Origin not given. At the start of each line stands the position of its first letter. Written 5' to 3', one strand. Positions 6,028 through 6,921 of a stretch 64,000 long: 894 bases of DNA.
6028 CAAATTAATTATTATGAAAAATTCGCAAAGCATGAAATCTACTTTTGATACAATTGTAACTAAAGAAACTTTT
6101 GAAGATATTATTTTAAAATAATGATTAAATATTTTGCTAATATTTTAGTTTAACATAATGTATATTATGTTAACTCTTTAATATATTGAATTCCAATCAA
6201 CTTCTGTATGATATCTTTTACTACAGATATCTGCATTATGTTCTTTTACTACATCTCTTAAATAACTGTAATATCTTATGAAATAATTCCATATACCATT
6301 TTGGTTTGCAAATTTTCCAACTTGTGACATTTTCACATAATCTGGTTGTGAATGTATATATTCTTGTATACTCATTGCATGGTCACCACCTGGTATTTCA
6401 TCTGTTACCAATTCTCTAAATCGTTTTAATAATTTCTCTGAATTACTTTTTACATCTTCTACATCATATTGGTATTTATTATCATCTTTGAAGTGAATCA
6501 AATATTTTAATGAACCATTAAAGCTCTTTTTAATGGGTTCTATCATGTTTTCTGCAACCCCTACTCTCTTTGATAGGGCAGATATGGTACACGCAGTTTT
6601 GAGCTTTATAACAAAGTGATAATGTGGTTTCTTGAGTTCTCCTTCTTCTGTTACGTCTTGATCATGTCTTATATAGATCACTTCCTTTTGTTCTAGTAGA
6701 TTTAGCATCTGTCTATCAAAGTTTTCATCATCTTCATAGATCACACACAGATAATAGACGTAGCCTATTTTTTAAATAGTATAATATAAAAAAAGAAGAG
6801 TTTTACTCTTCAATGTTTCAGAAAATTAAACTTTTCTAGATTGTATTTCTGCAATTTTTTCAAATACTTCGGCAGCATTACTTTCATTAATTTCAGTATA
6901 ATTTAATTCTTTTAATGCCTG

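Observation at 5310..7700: Small islet with RepB-like rolling-circle initiator and XRE regulator wedged between zupT and mnmA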

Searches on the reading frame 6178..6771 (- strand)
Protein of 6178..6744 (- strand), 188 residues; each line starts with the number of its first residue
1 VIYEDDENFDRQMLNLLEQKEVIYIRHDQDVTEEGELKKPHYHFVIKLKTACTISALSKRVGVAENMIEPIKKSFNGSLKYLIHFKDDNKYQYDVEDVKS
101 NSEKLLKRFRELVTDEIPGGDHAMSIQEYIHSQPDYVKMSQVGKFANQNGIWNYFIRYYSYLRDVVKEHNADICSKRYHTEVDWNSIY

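Call 4: search_protein_families(library=pfam, proteins=[window:6178-6744:-], max_evalue=1)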
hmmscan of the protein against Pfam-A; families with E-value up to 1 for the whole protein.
window:6178-6744:- (188 aa): 2 families
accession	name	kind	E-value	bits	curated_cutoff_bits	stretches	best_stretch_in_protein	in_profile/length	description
PF01719.23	Rep_OBD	-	8.1e-18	65.2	24.6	1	12-100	24-114/121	Plasmid replication protein, origin binding domain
PF23343.2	REP_ORF2-G2P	-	0.0058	17.3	27.8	1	31-82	42-91/99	Replication-associated protein ORF2/G2P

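Call 5: search_protein_families(library=ncbifam, proteins=[window:6178-6744:-], max_evalue=1)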
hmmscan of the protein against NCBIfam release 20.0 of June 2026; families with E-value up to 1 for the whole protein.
window:6178-6744:- (188 aa): 1 family
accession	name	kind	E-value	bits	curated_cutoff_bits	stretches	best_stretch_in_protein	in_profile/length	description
NF053714.1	STM2766_fam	equivalog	0.0074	16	70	1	12-54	138-180/207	STM2766 family helicase-associated protein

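Call 6: search_protein_families(library=phrogs, proteins=[window:6178-6744:-], max_evalue=1)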
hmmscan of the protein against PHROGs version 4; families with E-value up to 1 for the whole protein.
window:6178-6744:- (188 aa): 1 family
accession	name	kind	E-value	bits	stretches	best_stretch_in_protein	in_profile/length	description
phrog_10344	-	head and packaging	0.045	15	1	18-101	29-103/128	minor head protein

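Call 11: find_encoding_contigs(protein=window:6178-6744:-, flank=10000, max_places=10)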
Protein window:6178-6744:- (188 aa): 14 contigs read that carry it; 10 places shown.
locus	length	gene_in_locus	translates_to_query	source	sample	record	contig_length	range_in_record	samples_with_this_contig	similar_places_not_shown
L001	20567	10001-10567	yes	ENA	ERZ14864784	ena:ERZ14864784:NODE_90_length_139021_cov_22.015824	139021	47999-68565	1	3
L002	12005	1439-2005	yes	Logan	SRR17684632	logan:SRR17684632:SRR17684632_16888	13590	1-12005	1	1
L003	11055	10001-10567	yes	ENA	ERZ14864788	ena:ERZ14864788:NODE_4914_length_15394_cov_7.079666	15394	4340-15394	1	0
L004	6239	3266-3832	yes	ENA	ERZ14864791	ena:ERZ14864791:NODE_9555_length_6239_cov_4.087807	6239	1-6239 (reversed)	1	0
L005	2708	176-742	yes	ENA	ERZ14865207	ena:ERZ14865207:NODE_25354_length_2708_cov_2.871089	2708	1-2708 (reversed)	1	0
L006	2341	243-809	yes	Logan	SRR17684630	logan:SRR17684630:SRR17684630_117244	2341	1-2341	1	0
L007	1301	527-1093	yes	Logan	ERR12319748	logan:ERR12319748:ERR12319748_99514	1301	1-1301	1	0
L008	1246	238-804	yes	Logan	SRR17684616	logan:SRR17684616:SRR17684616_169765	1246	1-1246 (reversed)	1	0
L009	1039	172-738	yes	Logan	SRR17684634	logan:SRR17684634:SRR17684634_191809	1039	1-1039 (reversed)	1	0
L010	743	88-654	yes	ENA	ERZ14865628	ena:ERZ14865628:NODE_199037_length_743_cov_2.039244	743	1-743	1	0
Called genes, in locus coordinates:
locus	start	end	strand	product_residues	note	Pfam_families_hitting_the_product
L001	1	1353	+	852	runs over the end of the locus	PF01624:MutS_I, PF05188:MutS_II (weak), PF05192:MutS_III, PF05190:MutS_IV, PF00488:MutS_V, PF27441:MutS_C (weak)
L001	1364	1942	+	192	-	-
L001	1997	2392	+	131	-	PF01029:NusB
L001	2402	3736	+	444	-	PF13742:tRNA_anti_2, PF01336:tRNA_anti-codon, PF02601:Exonuc_VII_L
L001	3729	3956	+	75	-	PF02609:Exonuc_VII_S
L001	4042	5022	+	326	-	PF13180:PDZ_2 (weak), PF05580:Peptidase_S55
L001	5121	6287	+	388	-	PF13240:Zn_Ribbon_1 (weak), PF13248:Zn_ribbon_3 (weak)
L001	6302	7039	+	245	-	PF04893:Yip1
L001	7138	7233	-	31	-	PF13253:DUF4044 (faint)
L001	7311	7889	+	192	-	-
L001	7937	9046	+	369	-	PF02540:NAD_synthase (faint), PF03054:tRNA_Me_trans, PF20259:tRNA_Me_trans_M, PF20258:tRNA_Me_trans_C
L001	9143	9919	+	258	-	-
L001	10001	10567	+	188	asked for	PF01719:Rep_OBD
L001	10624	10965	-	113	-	-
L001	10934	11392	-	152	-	-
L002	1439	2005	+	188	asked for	PF01719:Rep_OBD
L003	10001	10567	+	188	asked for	PF01719:Rep_OBD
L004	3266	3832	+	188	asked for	PF01719:Rep_OBD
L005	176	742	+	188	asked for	PF01719:Rep_OBD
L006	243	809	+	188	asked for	PF01719:Rep_OBD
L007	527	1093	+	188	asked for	PF01719:Rep_OBD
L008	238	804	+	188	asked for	PF01719:Rep_OBD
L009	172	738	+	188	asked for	PF01719:Rep_OBD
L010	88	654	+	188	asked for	PF01719:Rep_OBD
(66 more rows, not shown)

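Call 12: find_homologous_proteins(query=window:6178-6744:-, max_evalue=0.001)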
Query window:6178-6744:- (188 aa): 85 proteins with E <= 0.001 among 99 candidates.
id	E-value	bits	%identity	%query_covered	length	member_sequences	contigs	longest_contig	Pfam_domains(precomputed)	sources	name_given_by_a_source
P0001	1.8e-109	382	89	100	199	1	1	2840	PF01719.24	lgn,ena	-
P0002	9.9e-108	376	87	100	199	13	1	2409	PF01719.24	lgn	-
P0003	3.0e-97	342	78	100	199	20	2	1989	PF01719.24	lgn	-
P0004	8.1e-93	328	78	95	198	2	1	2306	PF01719.24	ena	-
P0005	7.4e-92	324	75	98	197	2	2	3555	PF01719.24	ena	-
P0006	3.1e-90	319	75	95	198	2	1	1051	PF01719.24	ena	-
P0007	6.6e-87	308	74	99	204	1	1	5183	PF01719.24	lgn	-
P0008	1.7e-70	255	63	98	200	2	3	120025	PF01719.24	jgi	-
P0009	1.3e-65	239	59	95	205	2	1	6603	PF01719.24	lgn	-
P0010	1.8e-65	238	80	71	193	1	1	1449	PF01719.24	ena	-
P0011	3.4e-62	228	58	98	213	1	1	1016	PF01719.24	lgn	-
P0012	5.8e-62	227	59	96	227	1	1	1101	PF01719.24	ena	-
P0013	9.0e-62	226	59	95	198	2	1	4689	PF01719.24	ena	-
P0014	9.4e-61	223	58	95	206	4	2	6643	PF01719.24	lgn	-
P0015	3.0e-60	221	58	95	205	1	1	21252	PF01719.24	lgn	-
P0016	2.5e-59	218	54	98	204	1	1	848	PF01719.24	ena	-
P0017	1.2e-58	216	58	91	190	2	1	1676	PF01719.24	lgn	-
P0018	1.8e-58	216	56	98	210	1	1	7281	PF01719.24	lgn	-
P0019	5.2e-58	214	52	96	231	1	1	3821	PF01719.24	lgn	-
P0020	7.7e-58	214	54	96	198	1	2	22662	PF01719.24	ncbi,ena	-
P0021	2.0e-57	212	54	96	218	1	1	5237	PF01719.24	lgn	-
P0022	3.2e-57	212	53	97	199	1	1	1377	PF01719.24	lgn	-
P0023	3.8e-57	211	54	98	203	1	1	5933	PF01719.24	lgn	-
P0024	4.2e-57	211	55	98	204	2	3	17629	PF01719.24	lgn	-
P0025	4.9e-57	211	54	96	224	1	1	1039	PF01719.24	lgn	-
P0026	5.9e-57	211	58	91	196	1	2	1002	PF01719.24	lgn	-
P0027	6.7e-57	211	59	90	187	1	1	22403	PF01719.24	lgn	-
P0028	1.1e-56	210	56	95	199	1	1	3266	PF01719.24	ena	-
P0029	1.2e-56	210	54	98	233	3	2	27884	PF01719.24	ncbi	-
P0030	1.3e-56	210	53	98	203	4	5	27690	PF01719.24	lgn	-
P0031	2.0e-56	209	52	98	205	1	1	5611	PF01719.24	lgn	-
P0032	5.8e-56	207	53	98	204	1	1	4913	PF01719.24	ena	-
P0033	7.8e-56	207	52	95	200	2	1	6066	PF01719.24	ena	-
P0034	9.3e-56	207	52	95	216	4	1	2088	PF01719.24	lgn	-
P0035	1.3e-55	206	53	98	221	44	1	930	PF01719.24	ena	-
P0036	1.4e-55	206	53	98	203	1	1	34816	PF01719.24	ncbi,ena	-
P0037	1.8e-55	206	53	95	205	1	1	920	PF01719.24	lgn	-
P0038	1.9e-55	206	53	98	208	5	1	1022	PF01719.24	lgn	-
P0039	2.0e-55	206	52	98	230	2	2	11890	PF01719.24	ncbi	-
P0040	4.6e-55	205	51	98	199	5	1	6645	PF01719.24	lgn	-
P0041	7.6e-55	204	52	95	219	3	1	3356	PF01719.24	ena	-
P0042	9.6e-55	203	53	95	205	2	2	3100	PF01719.24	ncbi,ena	-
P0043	1.2e-54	203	55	95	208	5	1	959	PF01719.24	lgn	-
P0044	1.2e-54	203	52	96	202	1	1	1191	PF01719.24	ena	-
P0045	1.6e-54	203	51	98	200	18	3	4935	PF01719.24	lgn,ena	-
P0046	1.7e-54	203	52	95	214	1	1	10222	PF01719.24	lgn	-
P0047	3.0e-54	202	52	96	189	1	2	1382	PF01719.24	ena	-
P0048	3.9e-54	201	53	98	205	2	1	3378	PF01719.24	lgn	-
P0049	4.2e-54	201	51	95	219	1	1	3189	PF01719.24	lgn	-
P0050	1.3e-53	200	52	99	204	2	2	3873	PF01719.24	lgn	-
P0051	1.7e-53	199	52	95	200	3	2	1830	PF01719.24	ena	-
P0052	1.7e-53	199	51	96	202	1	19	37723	PF01719.24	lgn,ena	-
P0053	1.8e-53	199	50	98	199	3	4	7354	PF01719.24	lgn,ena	-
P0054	2.1e-53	199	51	96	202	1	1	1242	PF01719.24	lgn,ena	-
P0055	2.4e-53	199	51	96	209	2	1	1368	PF01719.24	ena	-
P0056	2.9e-53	199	51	96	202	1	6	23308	PF01719.24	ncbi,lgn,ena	-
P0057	3.1e-53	199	54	90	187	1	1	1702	PF01719.24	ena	-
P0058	5.7e-53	198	52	98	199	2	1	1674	PF01719.24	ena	-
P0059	5.9e-53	198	51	96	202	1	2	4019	PF01719.24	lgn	-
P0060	7.7e-53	197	51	95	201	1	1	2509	PF01719.24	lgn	-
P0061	1.1e-52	197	51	96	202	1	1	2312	PF01719.24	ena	-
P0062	2.0e-52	196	52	95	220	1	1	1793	PF01719.24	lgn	-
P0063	2.2e-52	196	50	96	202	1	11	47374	PF01719.24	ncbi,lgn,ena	-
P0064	2.6e-52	196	51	96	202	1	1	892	PF01719.24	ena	-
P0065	3.9e-52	195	50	96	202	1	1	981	PF01719.24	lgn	-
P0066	3.8e-51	192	50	95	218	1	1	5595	PF01719.24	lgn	-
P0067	6.2e-51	191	50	95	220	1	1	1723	PF01719.24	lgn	-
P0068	6.3e-51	191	49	96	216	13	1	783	PF01719.24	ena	-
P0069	1.7e-50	190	52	96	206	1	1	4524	PF01719.24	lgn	-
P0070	2.4e-50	189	48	96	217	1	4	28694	PF01719.24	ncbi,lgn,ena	-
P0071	3.0e-50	189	51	90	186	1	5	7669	PF01719.24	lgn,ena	-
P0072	5.1e-49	185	54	90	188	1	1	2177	PF01719.24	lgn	-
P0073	5.8e-49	185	51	89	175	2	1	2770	PF01719.24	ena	-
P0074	6.2e-48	181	47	98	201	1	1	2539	PF01719.24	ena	-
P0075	1.1e-47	180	55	90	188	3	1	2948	PF01719.24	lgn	-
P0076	3.6e-47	179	47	97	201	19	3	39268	PF01719.24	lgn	-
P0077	2.5e-45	173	51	90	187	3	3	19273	PF01719.24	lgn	-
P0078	1.1e-44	171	61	68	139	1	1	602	PF01719.24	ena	-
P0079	1.6e-44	170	52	90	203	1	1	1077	PF01719.24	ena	-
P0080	1.1e-43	167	51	90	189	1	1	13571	PF01719.24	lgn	-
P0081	8.4e-42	161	57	73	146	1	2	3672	PF01719.24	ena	-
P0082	1.5e-40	157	49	90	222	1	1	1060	PF01719.24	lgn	-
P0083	2.7e-27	114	40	78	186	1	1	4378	PF01719.24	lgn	-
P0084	1.2e-17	83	33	79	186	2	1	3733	PF01719.24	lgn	-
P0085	1.2e-14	73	34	79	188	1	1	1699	PF01719.24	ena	-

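Call 14: find_encoding_contigs(protein=P0008, flank=10000, max_places=4)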
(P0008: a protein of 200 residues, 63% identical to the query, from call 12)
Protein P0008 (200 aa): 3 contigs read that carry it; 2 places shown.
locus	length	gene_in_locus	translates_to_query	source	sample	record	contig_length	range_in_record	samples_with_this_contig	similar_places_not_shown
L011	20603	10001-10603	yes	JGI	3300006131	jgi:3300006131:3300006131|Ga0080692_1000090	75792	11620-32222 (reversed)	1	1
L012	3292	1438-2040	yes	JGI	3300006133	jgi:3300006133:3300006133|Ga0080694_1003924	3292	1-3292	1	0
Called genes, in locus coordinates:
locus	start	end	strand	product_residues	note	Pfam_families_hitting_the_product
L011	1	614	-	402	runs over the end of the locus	PF05496:RuvB_N, PF13177:DNA_pol3_delta2 (faint), PF00004:AAA, PF07728:AAA_5 (faint), PF13173:AAA_14 (faint), PF21960:RCF1-5-like_lid (weak), PF16193:AAA_assoc_2, PF12002:MgsA_C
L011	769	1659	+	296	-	PF02899:Phage_int_SAM_1, PF00589:Phage_integrase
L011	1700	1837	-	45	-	-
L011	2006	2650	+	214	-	-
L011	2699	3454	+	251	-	PF02535:Zip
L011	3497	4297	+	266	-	-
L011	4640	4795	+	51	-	-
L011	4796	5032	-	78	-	PF12844:HTH_19, PF13443:HTH_26 (weak), PF13560:HTH_31, PF01381:HTH_3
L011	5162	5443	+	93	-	-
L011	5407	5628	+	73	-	-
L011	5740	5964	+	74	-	-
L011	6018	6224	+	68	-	-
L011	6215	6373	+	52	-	-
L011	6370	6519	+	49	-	-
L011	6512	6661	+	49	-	-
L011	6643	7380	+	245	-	PF05707:Zot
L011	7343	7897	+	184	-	-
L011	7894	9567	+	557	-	-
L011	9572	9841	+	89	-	-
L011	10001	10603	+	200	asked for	PF01719:Rep_OBD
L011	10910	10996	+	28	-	-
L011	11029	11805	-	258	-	-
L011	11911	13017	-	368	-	PF02540:NAD_synthase (weak), PF03054:tRNA_Me_trans, PF20259:tRNA_Me_trans_M, PF20258:tRNA_Me_trans_C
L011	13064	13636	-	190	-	-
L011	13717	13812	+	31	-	-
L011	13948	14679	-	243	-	PF04893:Yip1 (weak)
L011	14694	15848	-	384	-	PF13240:Zn_Ribbon_1 (weak)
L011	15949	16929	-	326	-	PF13180:PDZ_2 (faint), PF05580:Peptidase_S55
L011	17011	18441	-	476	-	PF00587:tRNA-synt_2b, PF03129:HGTP_anticodon, PF09180:ProRS-C_1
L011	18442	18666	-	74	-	PF02609:Exonuc_VII_S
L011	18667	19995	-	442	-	PF13742:tRNA_anti_2, PF01336:tRNA_anti-codon, PF02601:Exonuc_VII_L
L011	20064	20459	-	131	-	PF01029:NusB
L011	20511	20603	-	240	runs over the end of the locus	PF01996:F420_ligase (weak)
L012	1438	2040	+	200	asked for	PF01719:Rep_OBD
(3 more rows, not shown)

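Call 15: find_encoding_contigs(protein=P0001, flank=5000, max_places=3)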
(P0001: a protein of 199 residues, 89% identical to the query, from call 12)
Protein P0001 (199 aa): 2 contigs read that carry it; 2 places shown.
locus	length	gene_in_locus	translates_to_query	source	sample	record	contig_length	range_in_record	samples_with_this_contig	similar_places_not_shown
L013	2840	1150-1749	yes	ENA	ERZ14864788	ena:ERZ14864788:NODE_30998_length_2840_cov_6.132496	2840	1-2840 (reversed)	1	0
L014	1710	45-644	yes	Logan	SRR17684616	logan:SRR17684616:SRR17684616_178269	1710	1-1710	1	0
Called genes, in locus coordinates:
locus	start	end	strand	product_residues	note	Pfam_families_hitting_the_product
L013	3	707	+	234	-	?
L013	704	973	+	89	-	-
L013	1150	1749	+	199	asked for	PF01719:Rep_OBD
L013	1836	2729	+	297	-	PF14659:Phage_int_SAM_3 (faint), PF00589:Phage_integrase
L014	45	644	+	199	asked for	PF01719:Rep_OBD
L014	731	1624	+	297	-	PF14659:Phage_int_SAM_3 (faint), PF00589:Phage_integrase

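Call 16: find_encoding_contigs(protein=P0063, flank=10000, max_places=5)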
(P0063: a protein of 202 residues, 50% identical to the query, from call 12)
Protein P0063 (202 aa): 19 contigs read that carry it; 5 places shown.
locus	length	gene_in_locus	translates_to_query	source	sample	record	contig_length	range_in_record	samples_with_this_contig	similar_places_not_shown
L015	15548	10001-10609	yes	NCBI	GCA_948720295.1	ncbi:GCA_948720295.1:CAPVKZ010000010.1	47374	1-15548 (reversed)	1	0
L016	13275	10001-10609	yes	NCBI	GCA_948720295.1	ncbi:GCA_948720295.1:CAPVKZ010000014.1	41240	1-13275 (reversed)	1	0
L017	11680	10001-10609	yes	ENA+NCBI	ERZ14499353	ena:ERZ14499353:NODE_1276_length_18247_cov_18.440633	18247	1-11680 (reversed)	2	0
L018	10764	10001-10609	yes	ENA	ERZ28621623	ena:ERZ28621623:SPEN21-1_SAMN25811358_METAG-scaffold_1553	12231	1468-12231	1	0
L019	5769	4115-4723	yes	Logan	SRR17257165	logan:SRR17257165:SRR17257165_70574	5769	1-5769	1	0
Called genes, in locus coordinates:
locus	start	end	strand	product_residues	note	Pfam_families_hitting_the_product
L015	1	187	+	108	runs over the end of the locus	-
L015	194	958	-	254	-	PF04542:Sigma70_r2, PF04545:Sigma70_r4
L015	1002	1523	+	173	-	PF09419:PGP_phosphatase, PF13419:HAD_2 (faint), PF00702:Hydrolase (weak), PF13242:Hydrolase_like (weak)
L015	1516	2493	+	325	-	PF03193:RsgA_GTPase, PF01926:MMR_HSR1, PF02421:FeoB_N (weak)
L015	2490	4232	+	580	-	PF02518:HATPase_c (weak), PF13589:HATPase_c_3, PF01119:DNA_mis_repair, PF08676:MutL_C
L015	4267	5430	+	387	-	PF01522:Polysacc_deac_1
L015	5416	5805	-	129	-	-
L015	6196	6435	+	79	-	-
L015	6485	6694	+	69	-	-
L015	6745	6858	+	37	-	-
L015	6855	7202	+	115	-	-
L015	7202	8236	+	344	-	-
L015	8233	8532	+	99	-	-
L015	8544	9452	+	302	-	-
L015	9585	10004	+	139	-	PF05869:Dam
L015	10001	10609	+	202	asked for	PF01719:Rep_OBD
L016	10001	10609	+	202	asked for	PF01719:Rep_OBD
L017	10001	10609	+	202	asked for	PF01719:Rep_OBD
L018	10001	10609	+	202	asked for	PF01719:Rep_OBD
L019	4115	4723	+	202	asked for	PF01719:Rep_OBD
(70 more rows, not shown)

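Call 29: search_dna_similar(query=L011:10001-10603:+, collection=phages, mode=protein, max_evalue=0.001, max_rows=25)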
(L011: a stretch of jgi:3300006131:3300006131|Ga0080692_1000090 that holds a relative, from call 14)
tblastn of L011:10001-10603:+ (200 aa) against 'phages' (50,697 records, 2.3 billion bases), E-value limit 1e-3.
Records with a match: 58; places in all: 58; records where one place covers at least 80% of the query: 21.
Best place of each record, by identity: 60-80% 2; <60% 56.
By first word of the organism name: bajarodino 39; Inovirus 14; Dulem 5.
By host as written in the record: - 23; Peromyscus fraterculus 16; porcine 14; Varecia variegata 2; Eulemur coronatus 1; Lemur catta 1; Propithecus coquereli 1.
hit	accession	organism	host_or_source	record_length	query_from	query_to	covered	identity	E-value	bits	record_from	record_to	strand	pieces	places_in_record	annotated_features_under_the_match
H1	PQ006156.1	bajarodino virus 28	Peromyscus fraterculus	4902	1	196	98%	71.4%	2e-86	283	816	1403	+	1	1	replication initiator protein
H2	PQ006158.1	bajarodino virus 37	Peromyscus fraterculus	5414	1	191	96%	61.8%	2e-74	248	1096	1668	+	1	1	replication initiator protein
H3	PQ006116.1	bajarodino virus 78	Chaetodipus spinatus feces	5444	5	184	90%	37.2%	8e-31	123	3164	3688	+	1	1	replication initiator protein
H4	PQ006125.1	bajarodino virus 55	Peromyscus fraterculus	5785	1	181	91%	35.9%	3e-23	101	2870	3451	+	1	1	replication initiator protein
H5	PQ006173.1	bajarodino virus 21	Peromyscus fraterculus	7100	1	169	85%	37.6%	8e-22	98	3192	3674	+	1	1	replication initiator protein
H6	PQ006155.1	bajarodino virus 43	Neotoma bryanti feces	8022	1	183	92%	32.3%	9e-15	77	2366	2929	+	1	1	replication initiator protein | hypothetical protein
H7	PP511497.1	Dulem virus 71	Varecia variegata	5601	1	181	91%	32.5%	9e-17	83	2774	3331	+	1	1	replication protein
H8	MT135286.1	Inovirus sp.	porcine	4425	1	173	87%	31.6%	1e-15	80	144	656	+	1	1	none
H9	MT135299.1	Inovirus sp.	porcine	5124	1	170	85%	31.8%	8e-14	75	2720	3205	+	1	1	none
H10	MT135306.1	Inovirus sp.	porcine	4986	1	170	85%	31.8%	2e-13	73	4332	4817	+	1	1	none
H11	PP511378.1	Dulem virus 75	Eulemur coronatus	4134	1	163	82%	33.1%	2e-12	71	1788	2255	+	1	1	replication protein | hypothetical protein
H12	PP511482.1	Dulem virus 75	Varecia variegata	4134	1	163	82%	33.1%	2e-12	71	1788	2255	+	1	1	replication protein | hypothetical protein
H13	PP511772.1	Dulem virus 75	Lemur catta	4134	1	163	82%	33.1%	2e-12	71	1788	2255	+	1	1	replication protein | hypothetical protein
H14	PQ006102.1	bajarodino virus 66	Neotoma bryanti feces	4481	1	181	91%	29.7%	5e-21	96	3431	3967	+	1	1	replication initiator protein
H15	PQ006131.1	bajarodino virus 48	Neotoma bryanti feces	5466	3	177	88%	29.7%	2e-12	71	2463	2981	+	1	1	replication initiator protein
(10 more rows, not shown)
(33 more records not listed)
